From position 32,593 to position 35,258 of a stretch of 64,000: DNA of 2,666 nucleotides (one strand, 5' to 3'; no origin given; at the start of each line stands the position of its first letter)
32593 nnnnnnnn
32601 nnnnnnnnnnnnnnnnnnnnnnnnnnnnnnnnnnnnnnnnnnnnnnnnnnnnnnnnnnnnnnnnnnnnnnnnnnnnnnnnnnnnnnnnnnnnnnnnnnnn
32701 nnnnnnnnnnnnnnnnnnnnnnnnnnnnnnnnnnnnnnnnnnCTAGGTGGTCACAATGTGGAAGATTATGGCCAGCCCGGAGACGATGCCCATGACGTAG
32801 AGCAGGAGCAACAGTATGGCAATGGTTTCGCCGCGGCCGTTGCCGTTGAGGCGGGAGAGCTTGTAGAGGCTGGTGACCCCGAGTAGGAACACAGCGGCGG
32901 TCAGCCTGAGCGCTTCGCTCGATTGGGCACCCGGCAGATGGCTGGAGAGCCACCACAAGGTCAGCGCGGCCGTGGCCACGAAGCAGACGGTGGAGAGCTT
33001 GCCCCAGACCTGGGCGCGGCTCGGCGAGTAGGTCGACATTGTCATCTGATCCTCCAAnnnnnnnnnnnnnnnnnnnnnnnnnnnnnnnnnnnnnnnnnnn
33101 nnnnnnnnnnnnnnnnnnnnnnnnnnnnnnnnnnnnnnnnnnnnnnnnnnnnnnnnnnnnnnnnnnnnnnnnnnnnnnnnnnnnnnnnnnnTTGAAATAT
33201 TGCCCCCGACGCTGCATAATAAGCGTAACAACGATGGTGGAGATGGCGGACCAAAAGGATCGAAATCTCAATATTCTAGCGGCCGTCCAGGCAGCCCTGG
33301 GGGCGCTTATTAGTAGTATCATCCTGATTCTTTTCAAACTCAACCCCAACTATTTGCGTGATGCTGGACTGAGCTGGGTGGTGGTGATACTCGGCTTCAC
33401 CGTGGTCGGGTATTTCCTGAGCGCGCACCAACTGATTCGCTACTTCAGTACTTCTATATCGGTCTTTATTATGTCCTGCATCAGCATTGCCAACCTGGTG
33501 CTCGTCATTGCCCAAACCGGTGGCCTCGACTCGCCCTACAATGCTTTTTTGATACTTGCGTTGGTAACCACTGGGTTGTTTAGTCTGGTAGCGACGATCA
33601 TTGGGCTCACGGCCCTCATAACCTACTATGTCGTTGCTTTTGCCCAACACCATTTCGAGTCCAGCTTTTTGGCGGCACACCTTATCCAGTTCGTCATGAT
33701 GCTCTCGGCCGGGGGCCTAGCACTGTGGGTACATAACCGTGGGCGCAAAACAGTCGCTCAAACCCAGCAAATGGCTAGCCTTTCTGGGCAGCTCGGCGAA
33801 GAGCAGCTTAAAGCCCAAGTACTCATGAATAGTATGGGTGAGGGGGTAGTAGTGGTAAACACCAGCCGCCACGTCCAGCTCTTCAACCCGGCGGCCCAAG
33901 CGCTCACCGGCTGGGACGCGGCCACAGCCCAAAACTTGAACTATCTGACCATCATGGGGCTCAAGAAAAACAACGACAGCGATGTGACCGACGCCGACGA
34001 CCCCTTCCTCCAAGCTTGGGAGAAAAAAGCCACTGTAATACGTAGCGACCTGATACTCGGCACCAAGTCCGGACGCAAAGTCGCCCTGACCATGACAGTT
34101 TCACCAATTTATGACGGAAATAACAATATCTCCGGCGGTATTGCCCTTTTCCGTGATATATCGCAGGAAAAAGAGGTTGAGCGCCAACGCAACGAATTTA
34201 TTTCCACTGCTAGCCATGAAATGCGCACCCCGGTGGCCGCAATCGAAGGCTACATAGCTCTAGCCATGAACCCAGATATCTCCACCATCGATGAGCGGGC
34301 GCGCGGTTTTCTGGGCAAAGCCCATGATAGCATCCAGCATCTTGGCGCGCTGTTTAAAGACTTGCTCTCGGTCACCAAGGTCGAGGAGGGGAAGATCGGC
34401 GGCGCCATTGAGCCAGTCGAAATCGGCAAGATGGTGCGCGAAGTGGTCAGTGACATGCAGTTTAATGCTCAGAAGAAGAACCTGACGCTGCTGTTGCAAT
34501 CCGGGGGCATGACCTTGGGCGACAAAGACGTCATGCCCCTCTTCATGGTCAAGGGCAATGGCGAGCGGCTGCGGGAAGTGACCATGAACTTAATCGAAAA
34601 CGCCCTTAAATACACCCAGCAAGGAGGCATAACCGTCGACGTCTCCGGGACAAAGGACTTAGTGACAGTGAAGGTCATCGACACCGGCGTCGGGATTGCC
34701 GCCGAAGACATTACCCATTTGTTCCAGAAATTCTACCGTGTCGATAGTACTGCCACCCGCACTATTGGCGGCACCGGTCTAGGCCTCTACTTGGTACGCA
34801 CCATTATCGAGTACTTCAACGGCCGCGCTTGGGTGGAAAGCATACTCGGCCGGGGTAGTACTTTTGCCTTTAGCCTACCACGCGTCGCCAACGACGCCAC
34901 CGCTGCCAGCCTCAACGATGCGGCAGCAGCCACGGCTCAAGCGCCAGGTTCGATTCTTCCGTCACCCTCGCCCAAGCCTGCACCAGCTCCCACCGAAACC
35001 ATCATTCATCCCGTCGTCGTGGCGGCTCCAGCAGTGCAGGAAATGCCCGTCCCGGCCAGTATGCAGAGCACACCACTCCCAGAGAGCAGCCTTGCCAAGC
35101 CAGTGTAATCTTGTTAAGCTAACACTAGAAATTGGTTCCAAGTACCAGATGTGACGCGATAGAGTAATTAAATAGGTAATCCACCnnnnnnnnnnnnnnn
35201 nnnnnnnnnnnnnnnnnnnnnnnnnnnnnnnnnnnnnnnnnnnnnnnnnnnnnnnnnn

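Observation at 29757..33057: GC-rich three-gene islet inserted next to tRNA-Glu, interrupting a block of two-component signalling genes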

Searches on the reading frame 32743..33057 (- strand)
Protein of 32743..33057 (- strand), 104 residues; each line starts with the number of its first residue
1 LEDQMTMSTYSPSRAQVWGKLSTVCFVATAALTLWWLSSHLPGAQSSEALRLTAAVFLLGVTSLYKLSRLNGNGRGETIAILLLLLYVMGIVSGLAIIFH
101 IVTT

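Call 4: search_protein_families(library=pfam, proteins=[window:32743-33057:-], max_evalue=0.01)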
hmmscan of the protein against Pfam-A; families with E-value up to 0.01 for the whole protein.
window:32743-33057:- (104 aa): 0 families

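Call 5: search_protein_families(library=padloc, proteins=[window:32743-33057:-], max_evalue=0.01)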
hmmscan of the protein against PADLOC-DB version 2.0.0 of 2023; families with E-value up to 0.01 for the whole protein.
window:32743-33057:- (104 aa): 0 families

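Call 10: search_protein_families(library=ncbifam, proteins=[window:32743-33057:-], max_evalue=0.01)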
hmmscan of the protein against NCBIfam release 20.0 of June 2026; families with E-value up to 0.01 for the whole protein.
window:32743-33057:- (104 aa): 0 families

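Call 11: search_protein_families(library=phrogs, proteins=[window:32743-33057:-], max_evalue=0.01)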
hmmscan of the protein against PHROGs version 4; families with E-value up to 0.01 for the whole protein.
window:32743-33057:- (104 aa): 0 families

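Call 26: list_cluster_members(proteins=[P0001, P0121, window:32743-33045:-, window:33192-35108:+, window:27712-29565:+])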
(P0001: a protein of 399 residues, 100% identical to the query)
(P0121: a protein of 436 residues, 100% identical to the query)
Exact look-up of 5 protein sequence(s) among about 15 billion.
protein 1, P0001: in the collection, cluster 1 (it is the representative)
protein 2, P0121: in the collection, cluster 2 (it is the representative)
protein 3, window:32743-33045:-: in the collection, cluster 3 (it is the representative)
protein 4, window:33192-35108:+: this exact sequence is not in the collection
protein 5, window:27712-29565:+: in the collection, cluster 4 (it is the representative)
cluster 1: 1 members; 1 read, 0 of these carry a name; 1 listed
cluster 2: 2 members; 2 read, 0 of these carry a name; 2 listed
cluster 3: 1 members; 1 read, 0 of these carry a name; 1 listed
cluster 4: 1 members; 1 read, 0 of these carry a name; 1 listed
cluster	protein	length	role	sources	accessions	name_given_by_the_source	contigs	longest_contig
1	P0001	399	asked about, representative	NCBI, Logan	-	-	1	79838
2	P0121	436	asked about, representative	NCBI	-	-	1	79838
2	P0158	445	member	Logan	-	-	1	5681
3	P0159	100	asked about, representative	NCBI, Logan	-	-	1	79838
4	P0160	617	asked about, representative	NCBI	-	-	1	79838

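Call 67: search_protein_representatives(protein=window:32743-33045:-)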
Query: 100 residues. Proteins with E-value up to 0.001 (for the whole library): 3; up to 1e-10: 1; up to 1e-30: 1. The best 3 are listed.
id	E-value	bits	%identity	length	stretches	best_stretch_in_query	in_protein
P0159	6.5e-56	202.6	100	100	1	1-100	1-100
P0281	2.1e-07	47.3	34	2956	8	25-74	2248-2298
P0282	1.8e-04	37.9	44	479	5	19-45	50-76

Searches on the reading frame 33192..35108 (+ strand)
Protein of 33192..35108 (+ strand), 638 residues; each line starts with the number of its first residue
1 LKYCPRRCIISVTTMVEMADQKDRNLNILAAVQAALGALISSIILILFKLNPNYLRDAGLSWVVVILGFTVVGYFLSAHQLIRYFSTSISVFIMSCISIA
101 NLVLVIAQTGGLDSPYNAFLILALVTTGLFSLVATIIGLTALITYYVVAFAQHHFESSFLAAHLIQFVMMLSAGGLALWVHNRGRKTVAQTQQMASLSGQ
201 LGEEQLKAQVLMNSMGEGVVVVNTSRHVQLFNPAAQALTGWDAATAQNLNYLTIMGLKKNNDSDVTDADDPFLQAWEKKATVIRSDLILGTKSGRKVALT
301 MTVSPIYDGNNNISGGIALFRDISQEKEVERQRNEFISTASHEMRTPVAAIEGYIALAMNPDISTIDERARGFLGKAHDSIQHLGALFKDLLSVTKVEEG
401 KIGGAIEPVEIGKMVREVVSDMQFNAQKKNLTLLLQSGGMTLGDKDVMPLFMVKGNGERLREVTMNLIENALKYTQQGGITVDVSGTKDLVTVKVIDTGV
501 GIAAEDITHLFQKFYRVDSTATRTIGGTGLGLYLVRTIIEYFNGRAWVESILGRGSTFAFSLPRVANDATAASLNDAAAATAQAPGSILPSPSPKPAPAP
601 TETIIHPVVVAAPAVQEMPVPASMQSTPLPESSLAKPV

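Call 4: search_protein_families(library=pfam, proteins=[window:33192-35108:+], max_evalue=0.01)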
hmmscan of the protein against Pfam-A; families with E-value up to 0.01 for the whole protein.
window:33192-35108:+ (638 aa): 7 families
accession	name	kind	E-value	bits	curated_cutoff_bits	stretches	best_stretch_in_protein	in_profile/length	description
PF02518.31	HATPase_c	-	9.9e-28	97.2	26.4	1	456-564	2-109/111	Histidine kinase-, DNA gyrase B-, and HSP90-like ATPase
PF00512.31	HisKA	-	3.8e-12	46.5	26.9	1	332-400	1-66/66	His Kinase A (phospho-acceptor) domain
PF00989.32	PAS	-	6.3e-09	36.3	22.6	1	209-323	4-113/113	PAS fold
PF13426.13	PAS_9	-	2.4e-08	34.6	27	1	217-325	2-103/103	PAS domain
PF08448.16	PAS_4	-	3e-06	27.9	23.1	1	213-327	2-109/110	PAS fold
PF13188.13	PAS_8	-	0.00091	19.5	21.8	1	210-246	5-38/65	PAS domain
PF13581.12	HATPase_c_2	-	0.0012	19.3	27.4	1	461-540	37-110/127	Histidine kinase-like ATPase domain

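Call 28: find_homologous_proteins(query=window:33192-35108:+)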
Query window:33192-35108:+ (638 aa): 5867 proteins with E <= 0.001 among 8000 candidates; the best 120 are listed.
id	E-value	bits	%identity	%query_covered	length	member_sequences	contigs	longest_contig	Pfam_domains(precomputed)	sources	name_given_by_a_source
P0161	0.0e+0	1357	100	98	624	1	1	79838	PF13426.14,PF08448.17,PF02518.32,PF00512.32,PF00989.32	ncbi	-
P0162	5.6e-225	766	61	91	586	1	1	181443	PF13426.14,PF08448.17,PF02518.32,PF00512.32,PF00989.32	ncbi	-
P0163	7.1e-217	740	62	85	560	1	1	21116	PF13426.14,PF08448.17,PF02518.32,PF00512.32,PF00989.32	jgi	jgi:two-component system, OmpR family, sensor histidine kinase VicK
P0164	1.1e-199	683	56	87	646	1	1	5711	PF13426.14,PF13188.14,PF08448.17,PF02518.32,PF00512.32,PF00989.32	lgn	-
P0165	1.7e-198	679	50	97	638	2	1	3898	PF13426.14,PF08448.17,PF02518.32,PF00512.32,PF00989.32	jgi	jgi:PAS domain S-box-containing protein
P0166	2.1e-194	665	52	86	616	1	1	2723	PF13426.14,PF13188.14,PF08448.17,PF02518.32,PF00512.32,PF00989.32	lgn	-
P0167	1.2e-193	663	55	86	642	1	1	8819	PF13426.14,PF08448.17,PF02518.32,PF00512.32,PF00989.32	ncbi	-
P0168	1.1e-192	660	54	86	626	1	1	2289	PF13426.14,PF08448.17,PF02518.32,PF00512.32,PF00989.32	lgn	-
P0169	2.0e-192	659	53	87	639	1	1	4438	PF13426.14,PF13188.14,PF02518.32,PF00512.32,PF00989.32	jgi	-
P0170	2.3e-192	659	53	89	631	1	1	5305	PF13426.14,PF13188.14,PF08448.17,PF02518.32,PF00512.32,PF00989.32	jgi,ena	-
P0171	2.3e-192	659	52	96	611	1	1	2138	PF13426.14,PF13188.14,PF08448.17,PF02518.32,PF00512.32,PF00989.32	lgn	-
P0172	1.4e-191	656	53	91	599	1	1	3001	PF13426.14,PF13188.14,PF08448.17,PF02518.32,PF00512.32,PF00989.32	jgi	jgi:PAS domain S-box-containing protein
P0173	2.9e-191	655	54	87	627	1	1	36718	PF13426.14,PF08448.17,PF02518.32,PF00512.32,PF00989.32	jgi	jgi:PAS domain S-box-containing protein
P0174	4.2e-191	655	54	86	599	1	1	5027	PF13426.14,PF08448.17,PF02518.32,PF00512.32,PF00989.32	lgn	-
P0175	1.6e-190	653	52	91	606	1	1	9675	PF13426.14,PF13188.14,PF08448.17,PF02518.32,PF00512.32,PF00989.32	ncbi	-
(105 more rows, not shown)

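Call 29: find_encoding_contigs(protein=P0162, flank=10000, max_places=2)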
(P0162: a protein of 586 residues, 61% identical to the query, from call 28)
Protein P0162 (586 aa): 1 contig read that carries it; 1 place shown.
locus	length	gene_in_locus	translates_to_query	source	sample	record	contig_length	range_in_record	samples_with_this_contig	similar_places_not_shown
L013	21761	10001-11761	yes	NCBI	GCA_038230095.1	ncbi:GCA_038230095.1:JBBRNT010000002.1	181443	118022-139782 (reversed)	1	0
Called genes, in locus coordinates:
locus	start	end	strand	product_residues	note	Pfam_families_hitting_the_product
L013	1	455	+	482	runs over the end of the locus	PF00749:tRNA-synt_1c, PF19269:Anticodon_2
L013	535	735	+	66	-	-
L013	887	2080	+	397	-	PF11258:DUF3048, PF17479:DUF3048_C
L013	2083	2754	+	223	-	PF03330:DPBB_1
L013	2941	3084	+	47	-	-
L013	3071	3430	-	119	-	PF00254:FKBP_C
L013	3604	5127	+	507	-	PF00989:PAS, PF08448:PAS_4 (weak), PF13188:PAS_8, PF13426:PAS_9 (weak), PF00512:HisKA, PF13581:HATPase_c_2, PF02518:HATPase_c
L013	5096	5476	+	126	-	PF00072:Response_reg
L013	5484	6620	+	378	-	PF04519:Bactofilin (faint), PF26514:DUF8173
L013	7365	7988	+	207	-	PF01966:HD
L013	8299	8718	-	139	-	-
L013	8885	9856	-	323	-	PF01595:CNNM, PF00571:CBS (faint)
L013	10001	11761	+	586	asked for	PF00989:PAS, PF08448:PAS_4 (weak), PF13426:PAS_9, PF00512:HisKA, PF02518:HATPase_c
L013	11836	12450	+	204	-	PF00072:Response_reg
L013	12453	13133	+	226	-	PF02616:SMC_ScpA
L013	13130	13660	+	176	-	PF04079:SMC_ScpB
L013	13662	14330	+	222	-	PF01479:S4 (weak), PF00849:PseudoU_synth_2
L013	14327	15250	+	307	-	PF00768:Peptidase_S11, PF13354:Beta-lactamase2 (weak)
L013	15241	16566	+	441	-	PF00009:GTP_EFTU, PF01926:MMR_HSR1, PF02421:FeoB_N, PF04548:AIG1 (weak), PF09439:SRPRB (weak), PF01926:MMR_HSR1, PF02421:FeoB_N, PF14714:KH_dom-like, +7 more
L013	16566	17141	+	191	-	PF01195:Pept_tRNA_hydro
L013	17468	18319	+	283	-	PF02481:DNA_processg_A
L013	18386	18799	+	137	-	-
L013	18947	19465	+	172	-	-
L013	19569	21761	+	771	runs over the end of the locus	PF01751:Toprim, PF01131:Topoisom_bac, PF13368:Toprim_C_rpt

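Call 30: find_encoding_contigs(protein=P0163, flank=10000, max_places=2)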
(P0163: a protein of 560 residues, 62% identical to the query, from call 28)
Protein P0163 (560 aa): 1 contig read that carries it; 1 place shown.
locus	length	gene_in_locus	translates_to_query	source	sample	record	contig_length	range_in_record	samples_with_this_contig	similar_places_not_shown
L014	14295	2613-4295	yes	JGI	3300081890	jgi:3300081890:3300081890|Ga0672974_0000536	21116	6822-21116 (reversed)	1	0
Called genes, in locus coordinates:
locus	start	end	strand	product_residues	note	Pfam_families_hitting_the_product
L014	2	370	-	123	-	?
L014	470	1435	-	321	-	PF01595:CNNM, PF00571:CBS (faint)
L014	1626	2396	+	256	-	-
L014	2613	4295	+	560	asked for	PF00989:PAS, PF08448:PAS_4, PF13426:PAS_9, PF00512:HisKA, PF02518:HATPase_c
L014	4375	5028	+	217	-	PF00072:Response_reg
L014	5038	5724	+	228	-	PF02616:SMC_ScpA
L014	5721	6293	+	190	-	PF04079:SMC_ScpB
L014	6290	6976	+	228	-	PF00849:PseudoU_synth_2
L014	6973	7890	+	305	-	PF00768:Peptidase_S11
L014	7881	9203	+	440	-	PF00005:ABC_tran (faint), PF00009:GTP_EFTU, PF01926:MMR_HSR1, PF02421:FeoB_N, PF00009:GTP_EFTU, PF01926:MMR_HSR1, PF02421:FeoB_N, PF14714:KH_dom-like, +6 more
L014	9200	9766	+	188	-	PF01195:Pept_tRNA_hydro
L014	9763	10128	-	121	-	PF00072:Response_reg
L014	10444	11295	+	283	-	PF02481:DNA_processg_A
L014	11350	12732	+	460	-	PF01751:Toprim, PF01131:Topoisom_bac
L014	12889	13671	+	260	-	PF01131:Topoisom_bac, PF13368:Toprim_C_rpt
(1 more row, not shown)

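Call 35: find_related_loci(query=A1, collection=metagenome_contigs, flank=10000)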
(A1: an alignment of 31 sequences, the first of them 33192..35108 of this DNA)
Query A1 (638 aa) in metagenome_contigs; peptide patterns used: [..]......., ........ (x = any residue, [..] = any of these).
600 stretches matched a pattern (row limit reached: there are more); 563 encode a relative of the query (tblastn E <= 1e-3); the best 80 are kept; 80 distinct loci.
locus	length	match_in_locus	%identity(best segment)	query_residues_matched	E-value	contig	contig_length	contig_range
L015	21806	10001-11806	52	18-628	0e+0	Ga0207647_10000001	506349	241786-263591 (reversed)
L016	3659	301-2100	50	18-616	0e+0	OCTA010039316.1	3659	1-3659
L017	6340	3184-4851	51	8-565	0e+0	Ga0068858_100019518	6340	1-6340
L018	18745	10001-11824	49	27-632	0e+0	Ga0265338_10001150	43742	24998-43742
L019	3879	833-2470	52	20-565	0e+0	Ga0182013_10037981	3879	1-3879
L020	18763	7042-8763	38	54-638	2e-122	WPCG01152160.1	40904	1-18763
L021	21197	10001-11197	46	196-589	1e-118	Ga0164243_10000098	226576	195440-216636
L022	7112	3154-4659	41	105-607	6e-118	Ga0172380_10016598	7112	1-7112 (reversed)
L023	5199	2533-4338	38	39-625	9e-118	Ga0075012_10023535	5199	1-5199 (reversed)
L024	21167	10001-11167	47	196-579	6e-117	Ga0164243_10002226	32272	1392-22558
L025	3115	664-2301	39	69-607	2e-120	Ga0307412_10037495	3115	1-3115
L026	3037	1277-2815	40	74-603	3e-120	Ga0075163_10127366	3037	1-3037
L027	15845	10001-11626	39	54-567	1e-115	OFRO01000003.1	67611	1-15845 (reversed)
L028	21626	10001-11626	39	54-567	2e-115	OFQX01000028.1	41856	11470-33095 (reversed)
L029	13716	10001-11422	42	105-582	1e-114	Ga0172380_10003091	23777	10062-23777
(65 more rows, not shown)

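Call 40: search_protein_families(library=pfam, alignment_id=A2, max_evalue=0.0001)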
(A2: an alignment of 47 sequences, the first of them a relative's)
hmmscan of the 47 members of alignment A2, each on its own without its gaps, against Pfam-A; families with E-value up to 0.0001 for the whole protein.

A. member 1, L013:7365-7988:+ (207 aa): 1 family
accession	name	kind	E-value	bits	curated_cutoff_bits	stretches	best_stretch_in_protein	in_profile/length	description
PF01966.28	HD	-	2.2e-12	47.8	22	1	23-119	3-114/116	HD domain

B. families by the number of members that match (of 47 scanned): 52 families (the first 25 are shown)
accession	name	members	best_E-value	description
PF00005.33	ABC_tran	3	2.5e-37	ABC transporter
PF13304.12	AAA_21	3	2.2e-14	AAA domain, putative AbiEii toxin, Type IV TA system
PF12679.13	ABC2_membrane_2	2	8.1e-24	ABC-2 family transporter protein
PF01928.26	CYTH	2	6.7e-14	CYTH domain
PF02687.27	FtsX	2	1.5e-12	FtsX-like permease C-terminal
PF13346.12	ABC2_membrane_5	2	2.7e-06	ABC-2 family transporter protein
PF02353.26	CMAS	1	1.2e-84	Mycolic acid cyclopropane synthetase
PF01940.21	DUF92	1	2e-67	Integral membrane protein DUF92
PF00266.25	Aminotran_5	1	1.3e-62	Aminotransferase class-V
PF00579.31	tRNA-synt_1b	1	5.1e-43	tRNA synthetases class I (W and Y)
PF03547.23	Mem_trans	1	4.9e-38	Membrane transport protein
PF13365.12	Trypsin_2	1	1.8e-35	Trypsin-like peptidase domain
PF02773.21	S-AdoMet_synt_C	1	7.7e-35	S-adenosylmethionine synthetase, C-terminal domain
PF01595.25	CNNM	1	2.6e-34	Cyclin M transmembrane N-terminal domain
PF00300.27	His_Phos_1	1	1.4e-33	Histidine phosphatase superfamily (branch 1)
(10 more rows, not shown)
